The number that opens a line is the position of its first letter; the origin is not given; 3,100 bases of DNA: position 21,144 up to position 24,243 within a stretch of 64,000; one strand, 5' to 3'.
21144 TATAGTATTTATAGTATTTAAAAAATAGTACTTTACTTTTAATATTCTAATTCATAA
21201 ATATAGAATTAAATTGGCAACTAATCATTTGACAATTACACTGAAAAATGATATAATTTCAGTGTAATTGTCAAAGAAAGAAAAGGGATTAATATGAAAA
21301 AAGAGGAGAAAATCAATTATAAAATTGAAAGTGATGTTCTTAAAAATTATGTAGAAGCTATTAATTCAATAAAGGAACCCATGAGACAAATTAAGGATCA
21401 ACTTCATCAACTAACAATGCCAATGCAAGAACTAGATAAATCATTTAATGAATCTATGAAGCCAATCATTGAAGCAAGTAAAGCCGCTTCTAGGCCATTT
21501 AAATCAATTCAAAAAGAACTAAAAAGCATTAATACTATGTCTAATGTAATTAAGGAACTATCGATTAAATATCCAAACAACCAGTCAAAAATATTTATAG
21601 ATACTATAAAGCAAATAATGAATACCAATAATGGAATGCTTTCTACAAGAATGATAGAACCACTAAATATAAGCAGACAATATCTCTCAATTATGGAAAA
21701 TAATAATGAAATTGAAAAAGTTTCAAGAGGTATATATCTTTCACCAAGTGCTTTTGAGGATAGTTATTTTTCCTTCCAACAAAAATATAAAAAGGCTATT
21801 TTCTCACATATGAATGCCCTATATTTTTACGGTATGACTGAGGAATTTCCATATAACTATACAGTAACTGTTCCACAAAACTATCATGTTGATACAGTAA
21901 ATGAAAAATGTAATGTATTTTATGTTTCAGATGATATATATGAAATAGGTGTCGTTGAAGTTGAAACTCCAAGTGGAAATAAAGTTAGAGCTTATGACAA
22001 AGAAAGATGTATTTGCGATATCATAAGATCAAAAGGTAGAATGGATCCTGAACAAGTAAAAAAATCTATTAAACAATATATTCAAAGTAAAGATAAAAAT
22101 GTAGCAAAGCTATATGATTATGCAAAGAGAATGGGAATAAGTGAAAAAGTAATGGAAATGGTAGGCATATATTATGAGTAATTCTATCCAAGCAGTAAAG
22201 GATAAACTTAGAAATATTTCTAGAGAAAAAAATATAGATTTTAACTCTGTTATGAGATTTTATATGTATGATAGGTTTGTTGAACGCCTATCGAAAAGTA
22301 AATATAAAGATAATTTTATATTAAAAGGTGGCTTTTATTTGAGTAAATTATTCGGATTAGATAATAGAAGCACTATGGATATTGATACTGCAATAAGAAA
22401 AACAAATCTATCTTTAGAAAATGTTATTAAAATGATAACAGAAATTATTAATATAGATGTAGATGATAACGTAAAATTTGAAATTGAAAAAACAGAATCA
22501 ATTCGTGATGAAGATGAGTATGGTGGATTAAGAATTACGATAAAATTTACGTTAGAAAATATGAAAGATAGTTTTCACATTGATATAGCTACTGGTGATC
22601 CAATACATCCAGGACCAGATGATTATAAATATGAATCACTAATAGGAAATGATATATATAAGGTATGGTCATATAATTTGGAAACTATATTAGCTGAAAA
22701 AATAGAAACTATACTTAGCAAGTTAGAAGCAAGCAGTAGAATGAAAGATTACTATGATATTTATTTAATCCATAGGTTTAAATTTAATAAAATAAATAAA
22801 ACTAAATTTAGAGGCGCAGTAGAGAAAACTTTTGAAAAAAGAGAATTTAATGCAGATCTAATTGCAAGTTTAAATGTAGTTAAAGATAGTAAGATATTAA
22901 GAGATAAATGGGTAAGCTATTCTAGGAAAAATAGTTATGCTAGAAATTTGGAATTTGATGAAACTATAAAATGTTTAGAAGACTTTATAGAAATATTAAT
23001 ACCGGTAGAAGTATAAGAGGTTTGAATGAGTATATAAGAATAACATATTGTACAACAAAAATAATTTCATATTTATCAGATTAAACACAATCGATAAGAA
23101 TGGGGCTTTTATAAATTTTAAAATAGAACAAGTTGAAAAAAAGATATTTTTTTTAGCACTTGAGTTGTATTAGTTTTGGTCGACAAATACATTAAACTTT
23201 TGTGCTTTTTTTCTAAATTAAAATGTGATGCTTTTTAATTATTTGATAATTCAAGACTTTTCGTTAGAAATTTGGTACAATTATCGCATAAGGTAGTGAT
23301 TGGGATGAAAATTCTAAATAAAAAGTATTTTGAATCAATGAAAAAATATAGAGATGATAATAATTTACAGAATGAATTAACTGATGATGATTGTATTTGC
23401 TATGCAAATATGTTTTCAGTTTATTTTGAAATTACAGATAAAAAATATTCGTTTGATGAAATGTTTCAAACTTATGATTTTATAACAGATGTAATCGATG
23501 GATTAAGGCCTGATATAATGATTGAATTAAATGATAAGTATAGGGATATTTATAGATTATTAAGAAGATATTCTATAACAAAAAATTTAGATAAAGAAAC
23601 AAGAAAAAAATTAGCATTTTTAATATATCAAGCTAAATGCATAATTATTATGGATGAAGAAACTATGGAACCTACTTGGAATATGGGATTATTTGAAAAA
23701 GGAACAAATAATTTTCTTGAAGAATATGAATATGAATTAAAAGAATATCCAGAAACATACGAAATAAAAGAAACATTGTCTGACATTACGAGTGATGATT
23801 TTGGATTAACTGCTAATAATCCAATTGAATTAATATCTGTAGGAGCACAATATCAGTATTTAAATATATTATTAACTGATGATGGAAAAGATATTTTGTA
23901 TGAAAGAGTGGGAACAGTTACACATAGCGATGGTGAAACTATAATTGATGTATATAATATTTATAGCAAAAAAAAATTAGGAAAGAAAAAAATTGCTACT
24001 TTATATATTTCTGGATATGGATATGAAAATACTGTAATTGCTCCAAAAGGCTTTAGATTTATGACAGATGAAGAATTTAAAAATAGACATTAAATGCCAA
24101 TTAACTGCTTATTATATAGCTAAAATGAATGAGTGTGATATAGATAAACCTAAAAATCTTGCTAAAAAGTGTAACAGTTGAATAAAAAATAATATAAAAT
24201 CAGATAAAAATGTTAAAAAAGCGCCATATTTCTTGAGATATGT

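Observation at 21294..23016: Two paralogous AbiEi/AbiEii type IV toxin-antitoxin operons; copy 1 is embedded in the polysaccharide locus and has an N-terminally extended AbiEi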

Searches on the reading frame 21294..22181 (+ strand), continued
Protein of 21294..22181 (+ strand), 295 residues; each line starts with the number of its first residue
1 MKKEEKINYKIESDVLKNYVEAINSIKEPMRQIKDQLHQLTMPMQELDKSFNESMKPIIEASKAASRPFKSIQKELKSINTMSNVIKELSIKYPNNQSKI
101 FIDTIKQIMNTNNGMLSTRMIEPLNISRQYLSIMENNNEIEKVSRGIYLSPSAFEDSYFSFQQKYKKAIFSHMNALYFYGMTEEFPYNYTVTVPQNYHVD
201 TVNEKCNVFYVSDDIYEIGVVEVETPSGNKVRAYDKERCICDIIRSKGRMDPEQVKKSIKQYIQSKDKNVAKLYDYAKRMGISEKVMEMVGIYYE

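Call 53: search_protein_families(library=padloc, proteins=[L097:7774-9165:+], max_evalue=0.01)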
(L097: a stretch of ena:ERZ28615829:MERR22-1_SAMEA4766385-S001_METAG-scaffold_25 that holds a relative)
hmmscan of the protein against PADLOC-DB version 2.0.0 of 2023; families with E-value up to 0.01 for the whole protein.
L097:7774-9165:+ (463 aa): 2 families
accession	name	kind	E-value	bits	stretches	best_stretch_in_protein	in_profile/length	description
PDLC03957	bSEFIR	-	5.1e-86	288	1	3-452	37-378/412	-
PDLC05062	PDC-S66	-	0.00064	17.2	1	4-80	144-216/282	-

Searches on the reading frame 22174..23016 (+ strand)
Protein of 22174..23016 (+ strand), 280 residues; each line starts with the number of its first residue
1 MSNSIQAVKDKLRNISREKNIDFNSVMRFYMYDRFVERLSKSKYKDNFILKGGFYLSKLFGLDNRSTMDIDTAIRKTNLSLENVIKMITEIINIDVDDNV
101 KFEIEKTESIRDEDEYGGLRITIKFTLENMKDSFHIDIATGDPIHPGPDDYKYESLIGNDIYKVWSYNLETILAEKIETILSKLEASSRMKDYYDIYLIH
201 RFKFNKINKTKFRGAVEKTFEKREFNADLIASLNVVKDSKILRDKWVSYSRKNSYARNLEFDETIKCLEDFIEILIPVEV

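Call 3: search_protein_families(library=pfam, proteins=[window:22174-23016:+], max_evalue=0.01)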
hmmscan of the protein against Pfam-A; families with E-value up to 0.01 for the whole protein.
window:22174-23016:+ (280 aa): 1 family
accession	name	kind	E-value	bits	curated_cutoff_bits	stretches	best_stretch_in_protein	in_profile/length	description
PF08843.17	AbiEii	-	5e-41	141.6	22.5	1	34-264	1-235/238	Nucleotidyl transferase AbiEii toxin, Type IV TA system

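Call 8: search_protein_families(library=ncbifam, proteins=[window:22174-23016:+], max_evalue=0.01)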
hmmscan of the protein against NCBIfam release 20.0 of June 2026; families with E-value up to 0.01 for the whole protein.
window:22174-23016:+ (280 aa): 0 families

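Call 9: search_protein_families(library=padloc, proteins=[window:22174-23016:+], max_evalue=0.01)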
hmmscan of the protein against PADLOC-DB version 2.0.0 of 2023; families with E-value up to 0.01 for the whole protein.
window:22174-23016:+ (280 aa): 20 families
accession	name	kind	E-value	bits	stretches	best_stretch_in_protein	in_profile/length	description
PDLC02288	AbiEii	-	6.4e-95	315.4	1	1-273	7-272/294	AbiEii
PDLC02312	AbiEii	-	1e-45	154.1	1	5-272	9-278/299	AbiEii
PDLC02291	AbiEii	-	6.3e-37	125.6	1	6-235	17-231/310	AbiEii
PDLC02326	AbiEii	-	4.1e-36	121.9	1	1-131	1-126/133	AbiEii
PDLC02319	AbiEii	-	2.2e-30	104.1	1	36-262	6-222/241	AbiEii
PDLC02320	AbiEii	-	5.6e-29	99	1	137-278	1-145/147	AbiEii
PDLC02304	AbiEii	-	1.9e-23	81.8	1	9-273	4-256/260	AbiEii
PDLC02311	AbiEii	-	1e-20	72.7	1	9-273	4-258/283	AbiEii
PDLC02314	AbiEii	-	2.1e-20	71.2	1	6-226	11-227/290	AbiEii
PDLC02329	AbiEii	-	2.7e-13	47.9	1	5-226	14-233/294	AbiEii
PDLC02310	AbiEii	-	1.1e-12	45.9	1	33-220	27-209/265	AbiEii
PDLC02321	AbiEii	-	4.5e-08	31.1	1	161-211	178-225/296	AbiEii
PDLC02301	AbiEii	-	4.8e-08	30.9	1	37-234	53-245/291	AbiEii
PDLC02292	AbiEii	-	2.1e-07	29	1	12-111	14-107/283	AbiEii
PDLC02306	AbiEii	-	4e-07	27.9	1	41-273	34-276/280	AbiEii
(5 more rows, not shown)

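Call 34: search_solved_structures(query=window:22174-23016:+, max_evalue=1, show_alignments=2)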
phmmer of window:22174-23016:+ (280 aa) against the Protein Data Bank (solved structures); distinct sequences matched with E-value up to 1: 1.
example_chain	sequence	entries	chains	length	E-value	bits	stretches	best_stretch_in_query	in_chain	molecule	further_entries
9hlo_B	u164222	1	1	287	1.5e-53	185.4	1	13-276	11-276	Abortive infection protein AbiGII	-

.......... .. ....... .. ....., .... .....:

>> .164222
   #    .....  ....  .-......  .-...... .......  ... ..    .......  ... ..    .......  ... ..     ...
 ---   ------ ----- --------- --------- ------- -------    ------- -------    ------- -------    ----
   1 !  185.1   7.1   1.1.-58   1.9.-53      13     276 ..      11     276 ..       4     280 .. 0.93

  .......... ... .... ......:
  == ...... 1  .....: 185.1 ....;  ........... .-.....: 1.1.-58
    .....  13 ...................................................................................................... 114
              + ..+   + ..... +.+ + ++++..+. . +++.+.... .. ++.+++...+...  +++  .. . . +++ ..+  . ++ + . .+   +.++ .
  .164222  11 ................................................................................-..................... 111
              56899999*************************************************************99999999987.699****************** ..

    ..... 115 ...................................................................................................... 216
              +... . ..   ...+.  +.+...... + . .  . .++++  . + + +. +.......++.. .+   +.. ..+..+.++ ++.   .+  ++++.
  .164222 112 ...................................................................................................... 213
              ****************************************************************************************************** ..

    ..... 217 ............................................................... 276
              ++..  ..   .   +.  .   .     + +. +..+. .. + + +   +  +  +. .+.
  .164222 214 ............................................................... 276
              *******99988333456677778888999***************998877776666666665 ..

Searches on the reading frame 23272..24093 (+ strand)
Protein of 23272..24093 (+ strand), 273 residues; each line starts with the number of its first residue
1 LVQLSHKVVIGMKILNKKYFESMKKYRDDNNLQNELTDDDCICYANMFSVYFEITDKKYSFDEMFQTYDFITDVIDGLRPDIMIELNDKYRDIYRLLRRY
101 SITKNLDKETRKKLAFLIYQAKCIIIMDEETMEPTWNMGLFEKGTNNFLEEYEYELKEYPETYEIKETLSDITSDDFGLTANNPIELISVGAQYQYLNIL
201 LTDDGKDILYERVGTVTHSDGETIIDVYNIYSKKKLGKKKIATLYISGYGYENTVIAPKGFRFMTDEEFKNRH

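Call 3: search_protein_families(library=pfam, proteins=[window:23272-24093:+], max_evalue=0.01)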
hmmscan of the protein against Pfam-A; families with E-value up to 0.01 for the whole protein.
window:23272-24093:+ (273 aa): 0 families

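Call 8: search_protein_families(library=ncbifam, proteins=[window:23305-24093:+], max_evalue=0.01)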
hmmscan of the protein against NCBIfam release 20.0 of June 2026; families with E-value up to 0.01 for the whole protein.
window:23305-24093:+ (262 aa): 0 families

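Call 9: search_protein_families(library=padloc, proteins=[window:23305-24093:+], max_evalue=0.01)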
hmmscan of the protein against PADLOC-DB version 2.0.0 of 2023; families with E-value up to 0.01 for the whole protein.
window:23305-24093:+ (262 aa): 0 families

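Call 53: search_protein_families(library=padloc, proteins=[window:23305-24093:+], max_evalue=0.01)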
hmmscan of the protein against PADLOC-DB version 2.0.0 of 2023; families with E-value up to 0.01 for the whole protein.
window:23305-24093:+ (262 aa): 0 families

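Call 54: search_protein_families(library=phrogs, proteins=[window:23305-24093:+], max_evalue=0.01)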
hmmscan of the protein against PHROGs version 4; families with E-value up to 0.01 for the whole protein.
window:23305-24093:+ (262 aa): 0 families

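Call 56: find_encoding_contigs(protein=window:23305-24093:+, flank=5000, max_places=8)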
Protein window:23305-24093:+ (262 aa): 11 contigs read that carry it; 5 places shown.
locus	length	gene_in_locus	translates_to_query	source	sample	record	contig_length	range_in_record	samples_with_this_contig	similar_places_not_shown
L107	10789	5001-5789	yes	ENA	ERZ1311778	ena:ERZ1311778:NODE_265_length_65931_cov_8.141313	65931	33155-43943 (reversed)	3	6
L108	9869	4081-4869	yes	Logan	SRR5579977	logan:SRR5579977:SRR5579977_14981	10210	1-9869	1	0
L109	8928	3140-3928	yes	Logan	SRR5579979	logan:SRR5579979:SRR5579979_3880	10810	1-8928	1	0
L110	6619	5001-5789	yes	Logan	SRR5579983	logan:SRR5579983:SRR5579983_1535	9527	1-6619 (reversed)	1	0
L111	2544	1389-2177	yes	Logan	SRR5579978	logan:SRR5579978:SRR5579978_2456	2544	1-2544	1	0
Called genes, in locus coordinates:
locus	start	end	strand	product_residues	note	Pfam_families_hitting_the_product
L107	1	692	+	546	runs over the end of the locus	-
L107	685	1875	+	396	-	PF13425:O-antigen_lig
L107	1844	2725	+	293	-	PF00535:Glycos_transf_2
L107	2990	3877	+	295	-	-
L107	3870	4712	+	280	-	PF08843:AbiEii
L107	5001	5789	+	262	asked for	-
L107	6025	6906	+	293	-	PF00483:NTP_transferase, PF12804:NTP_transf_3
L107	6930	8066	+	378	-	PF00535:Glycos_transf_2, PF13641:Glyco_tranf_2_3 (weak)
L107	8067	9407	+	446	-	PF00535:Glycos_transf_2, PF13641:Glyco_tranf_2_3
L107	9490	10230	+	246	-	PF25084:LbH_EIF2B (faint), PF25087:GMPPB_C (faint), PF00132:Hexapep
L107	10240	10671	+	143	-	PF05523:FdtA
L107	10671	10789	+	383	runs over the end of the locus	PF01041:DegT_DnrJ_EryC1, PF00266:Aminotran_5 (weak)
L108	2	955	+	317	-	?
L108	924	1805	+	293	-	PF00535:Glycos_transf_2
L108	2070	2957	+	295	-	-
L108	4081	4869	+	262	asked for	-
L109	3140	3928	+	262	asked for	-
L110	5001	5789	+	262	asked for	-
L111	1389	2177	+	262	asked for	-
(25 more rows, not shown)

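Call 57: find_homologous_proteins(query=window:23305-24093:+)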
Query window:23305-24093:+ (262 aa): 30 proteins with E <= 0.001 among 471 candidates.
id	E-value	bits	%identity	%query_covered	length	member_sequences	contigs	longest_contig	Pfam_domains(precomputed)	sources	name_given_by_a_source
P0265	8.8e-164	561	97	100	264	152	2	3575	-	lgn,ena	-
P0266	3.2e-147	507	85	100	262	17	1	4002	-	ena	-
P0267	3.1e-142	491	98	87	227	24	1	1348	-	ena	-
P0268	6.5e-130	450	78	98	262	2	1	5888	-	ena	-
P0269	1.4e-129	449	76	98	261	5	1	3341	-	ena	-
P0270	2.7e-126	438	75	98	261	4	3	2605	-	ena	-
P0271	2.0e-121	422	72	98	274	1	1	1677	-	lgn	-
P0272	1.3e-117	410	70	98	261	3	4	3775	-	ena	-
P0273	1.6e-116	406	69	99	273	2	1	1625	-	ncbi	-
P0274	3.2e-115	402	72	97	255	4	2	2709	-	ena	-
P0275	3.5e-115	402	69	98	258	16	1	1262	-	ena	-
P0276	1.8e-114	400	67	99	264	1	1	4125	-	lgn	-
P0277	6.5e-108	378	64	99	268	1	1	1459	-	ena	-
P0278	2.7e-106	373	65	97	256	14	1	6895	-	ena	-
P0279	4.7e-106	372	67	99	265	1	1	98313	-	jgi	-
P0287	4.2e-91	323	59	97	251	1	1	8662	-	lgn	-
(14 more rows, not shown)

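Call 58: find_encoding_contigs(protein=P0279, flank=5000, max_places=3)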
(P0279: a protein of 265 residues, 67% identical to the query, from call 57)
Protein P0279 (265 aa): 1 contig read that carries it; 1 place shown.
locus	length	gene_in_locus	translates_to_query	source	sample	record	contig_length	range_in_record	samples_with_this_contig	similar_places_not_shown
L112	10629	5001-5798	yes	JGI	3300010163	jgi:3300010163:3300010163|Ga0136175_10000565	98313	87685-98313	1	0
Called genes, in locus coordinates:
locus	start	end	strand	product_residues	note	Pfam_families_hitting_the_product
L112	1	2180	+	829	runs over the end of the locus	PF07517:SecA_DEAD, PF01043:SecA_PP_bind, PF21090:P-loop_SecA, PF07516:SecA_SW, PF02810:SEC-C (weak)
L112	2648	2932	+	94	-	-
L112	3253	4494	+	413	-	PF13173:AAA_14, PF13635:DUF4143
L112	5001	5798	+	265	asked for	-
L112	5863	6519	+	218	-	-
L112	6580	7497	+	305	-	PF23441:SDR, PF00106:adh_short, PF08659:KR, PF13561:adh_short_C2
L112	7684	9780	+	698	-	-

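Call 59: find_encoding_contigs(protein=P0287, flank=5000, max_places=3)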
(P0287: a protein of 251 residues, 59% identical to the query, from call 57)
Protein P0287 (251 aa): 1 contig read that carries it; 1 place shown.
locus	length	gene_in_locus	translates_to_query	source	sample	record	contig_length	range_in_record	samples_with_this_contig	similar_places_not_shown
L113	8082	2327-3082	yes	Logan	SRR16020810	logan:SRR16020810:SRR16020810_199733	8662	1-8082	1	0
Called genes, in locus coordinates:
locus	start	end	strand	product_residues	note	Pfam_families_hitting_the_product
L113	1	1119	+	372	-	?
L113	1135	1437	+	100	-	-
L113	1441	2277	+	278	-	PF19478:TrbL_2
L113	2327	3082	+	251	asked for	-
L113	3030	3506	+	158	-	-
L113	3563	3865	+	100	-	-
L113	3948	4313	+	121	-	PF14190:DUF4313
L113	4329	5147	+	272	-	-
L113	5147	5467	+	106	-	PF12666:PrgI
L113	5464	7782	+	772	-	PF01935:DUF87, PF12846:AAA_10, PF19044:P-loop_TraG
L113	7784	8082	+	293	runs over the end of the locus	?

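Call 60: find_encoding_contigs(protein=P0278, flank=5000, max_places=3)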
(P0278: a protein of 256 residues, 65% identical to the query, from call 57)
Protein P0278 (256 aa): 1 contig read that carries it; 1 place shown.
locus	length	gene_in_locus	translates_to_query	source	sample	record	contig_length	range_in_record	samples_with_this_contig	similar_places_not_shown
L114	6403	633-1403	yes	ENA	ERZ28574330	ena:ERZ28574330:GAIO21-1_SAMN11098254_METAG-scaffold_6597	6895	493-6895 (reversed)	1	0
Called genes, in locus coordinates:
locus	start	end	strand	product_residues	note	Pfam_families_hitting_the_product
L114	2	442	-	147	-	?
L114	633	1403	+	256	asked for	-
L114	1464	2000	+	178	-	-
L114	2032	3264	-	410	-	PF19553:DUF6076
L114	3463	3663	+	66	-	PF12728:HTH_17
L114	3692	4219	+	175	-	PF09681:Phage_rep_org_N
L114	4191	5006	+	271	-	PF01695:IstB_IS21, PF00308:Bac_DnaA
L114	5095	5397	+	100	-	-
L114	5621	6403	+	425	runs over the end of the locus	?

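Call 73: predict_structure(alignment_id=A5)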
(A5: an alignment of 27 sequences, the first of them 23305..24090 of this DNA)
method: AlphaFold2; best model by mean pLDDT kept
length: 262 residues; sequences in the alignment: 27
mean_pLDDT: 91.9   pTM: 0.81
mean pLDDT of the five models: 91.9, 91.5, 90.8, 90.3, 90.2
residues with pLDDT >= 90: 185; 70-90: 75; 50-70: 2; < 50: 0
segments of 3 or more residues with pLDDT < 50: none
pLDDT, mean of each block of 10 residues (from residue 1): 93 96 91 97 97 97 86 78 91 95 97 86 88 96 94 87 96 90 93 94 94 95 90 89 91 91 75
secondary structure, 60 per line:
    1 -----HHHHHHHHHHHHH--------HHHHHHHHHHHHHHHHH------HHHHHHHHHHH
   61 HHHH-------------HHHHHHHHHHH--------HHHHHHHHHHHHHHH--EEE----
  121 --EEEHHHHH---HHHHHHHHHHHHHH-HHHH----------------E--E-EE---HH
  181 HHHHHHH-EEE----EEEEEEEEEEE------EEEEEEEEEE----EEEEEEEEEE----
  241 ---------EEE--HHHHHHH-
elements in order: H6-18 H27-43 H50-64 H78-88 H97-111 E114-116 E123-125 H126-130 H134-147 H149-152 H179-187 E189-191 E196-206 E213-222 E227-236 E250-252 H255-261

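Call 76: fold_search(model_id=the predicted structure, library=pdb)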
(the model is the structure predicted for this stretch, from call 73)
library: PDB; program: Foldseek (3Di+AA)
matches with E <= 10: 738; with E <= 0.001: 0
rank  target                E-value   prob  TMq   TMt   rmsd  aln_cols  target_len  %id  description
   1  9q6a_B                2.7e-02  0.23  0.17  0.20  19.6       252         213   11  Crystal structure of octameric COMMD-like protein MBK5214510 from Flavobacteriaceae bacterium (released 2025-10-01)
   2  1pn4_D                1.3e-01  0.25  0.13  0.13   9.9        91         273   16  Crystal structure of 2-enoyl-CoA hydratase 2 domain of Candida tropicalis multifunctional enzyme type 2 complexed with (released 2004-04-13)
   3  6dr9                  1.8e-01  0.30  0.17  0.16  16.2       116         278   15  Crystal Structure of the YopH PTP1B Chimera 3 PTPase apo form (released 2018-08-29)
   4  9q6a_A                1.8e-01  0.10  0.15  0.18  17.6       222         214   10  Crystal structure of octameric COMMD-like protein MBK5214510 from Flavobacteriaceae bacterium (released 2025-10-01)
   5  1pn4_A                1.9e-01  0.11  0.13  0.13  18.1       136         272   16  Crystal structure of 2-enoyl-CoA hydratase 2 domain of Candida tropicalis multifunctional enzyme type 2 complexed with (released 2004-04-13)
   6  1pn2_D                2.2e-01  0.20  0.13  0.13  10.1        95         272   16  Crystal structure analysis of the selenomethionine labelled 2-enoyl-CoA hydratase 2 domain of Candida tropicalis multi (released 2004-04-13)
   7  1pn2_A                2.2e-01  0.12  0.13  0.13  17.6       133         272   16  Crystal structure analysis of the selenomethionine labelled 2-enoyl-CoA hydratase 2 domain of Candida tropicalis multi (released 2004-04-13)
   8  9evs_Z                2.3e-01  0.18  0.14  0.27   7.4        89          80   11  Structure of the flowering plant mitoribosome with P-site tRNA (released 2025-09-03)
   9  1pn2_B                2.4e-01  0.20  0.12  0.12   9.9        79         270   18  Crystal structure analysis of the selenomethionine labelled 2-enoyl-CoA hydratase 2 domain of Candida tropicalis multi (released 2004-04-13)
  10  6dt6                  2.7e-01  0.28  0.16  0.15   7.7        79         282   15  Crystal Structure of the YopH PTP1B Chimera 3 PTPase bound to vanadate (released 2018-08-29)
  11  1pn2_C                2.9e-01  0.16  0.12  0.12   9.8        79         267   18  Crystal structure analysis of the selenomethionine labelled 2-enoyl-CoA hydratase 2 domain of Candida tropicalis multi (released 2004-04-13)
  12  9aso_A                2.9e-01  0.10  0.15  0.06  15.2       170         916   16  Human Drosha and DGCR8 in complex with Pri-let-7a2 (released 2024-09-04)
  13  3h51_A                3.1e-01  0.21  0.11  0.18  11.1        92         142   11  Crystal structure of Putative calcium/calmodulin dependent protein kinase II association domain (NP_636218.1) from XAN (released 2009-05-05)
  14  9asp_A                3.1e-01  0.08  0.13  0.06  13.2       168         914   14  Human Drosha and DGCR8 in complex with Pri-let-7a1 (released 2024-09-04)
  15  1ytn                  3.5e-01  0.38  0.20  0.19  14.6       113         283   13  HYDROLASE (released 1996-11-08)
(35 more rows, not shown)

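Call 80: fold_search(model_id=the predicted structure, library=viral)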
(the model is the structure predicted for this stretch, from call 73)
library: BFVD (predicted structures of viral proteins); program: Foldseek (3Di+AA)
matches with E <= 10: 1223; with E <= 0.001: 0
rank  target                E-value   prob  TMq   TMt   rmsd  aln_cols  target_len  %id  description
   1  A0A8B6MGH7            3.4e-02  0.63  0.13  0.21  10.1       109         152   12  (no name in the UniProt tables at hand)
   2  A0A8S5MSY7            3.8e-02  0.14  0.16  0.14  17.1       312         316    9  Zinc-binding metallo-peptidase [virus sp. ctzmw3]
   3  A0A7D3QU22            4.6e-02  0.23  0.17  0.13  14.2       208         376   11  Ribonuclease III [Fadolivirus FV1/VV64]
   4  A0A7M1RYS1            5.8e-02  0.63  0.14  0.32  10.7        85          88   14  Uncharacterized protein [uncultured phage cr116_1]
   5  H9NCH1                5.8e-02  0.07  0.11  0.12  18.8       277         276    9  (no name in the UniProt tables at hand)
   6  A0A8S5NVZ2            7.4e-02  0.21  0.20  0.21  17.7       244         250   12  Uncharacterized protein [CrAss-like virus sp. ctWDt29]
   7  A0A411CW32            7.8e-02  0.66  0.12  0.31  16.6       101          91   17  (no name in the UniProt tables at hand)
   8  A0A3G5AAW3            8.3e-02  0.11  0.13  0.14  17.6       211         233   13  Uncharacterized protein [Hyperionvirus sp.]
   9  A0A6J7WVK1            8.8e-02  0.08  0.11  0.06  20.9       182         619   10  Phage-like element PBSX protein, XkdF [uncultured Caudovirales phage]
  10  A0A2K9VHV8            1.2e-01  0.06  0.13  0.05  21.2       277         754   10  Adenylate cyclase [Pseudomonas phage PollyC]
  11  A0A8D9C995            1.3e-01  0.75  0.14  0.37   8.6        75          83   17  Uncharacterized protein [uncultured marine phage]
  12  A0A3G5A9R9            1.3e-01  0.05  0.13  0.04  20.4       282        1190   13  Endonuclease V [Hyperionvirus sp.]
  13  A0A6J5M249            1.5e-01  0.21  0.15  0.32  12.1       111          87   13  Uncharacterized protein [uncultured Caudovirales phage]
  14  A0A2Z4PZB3            1.7e-01  0.63  0.14  0.24   7.3        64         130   19  (no name in the UniProt tables at hand)
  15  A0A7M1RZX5            1.7e-01  0.33  0.12  0.23  15.8        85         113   15  Uncharacterized protein [uncultured phage cr85_1]
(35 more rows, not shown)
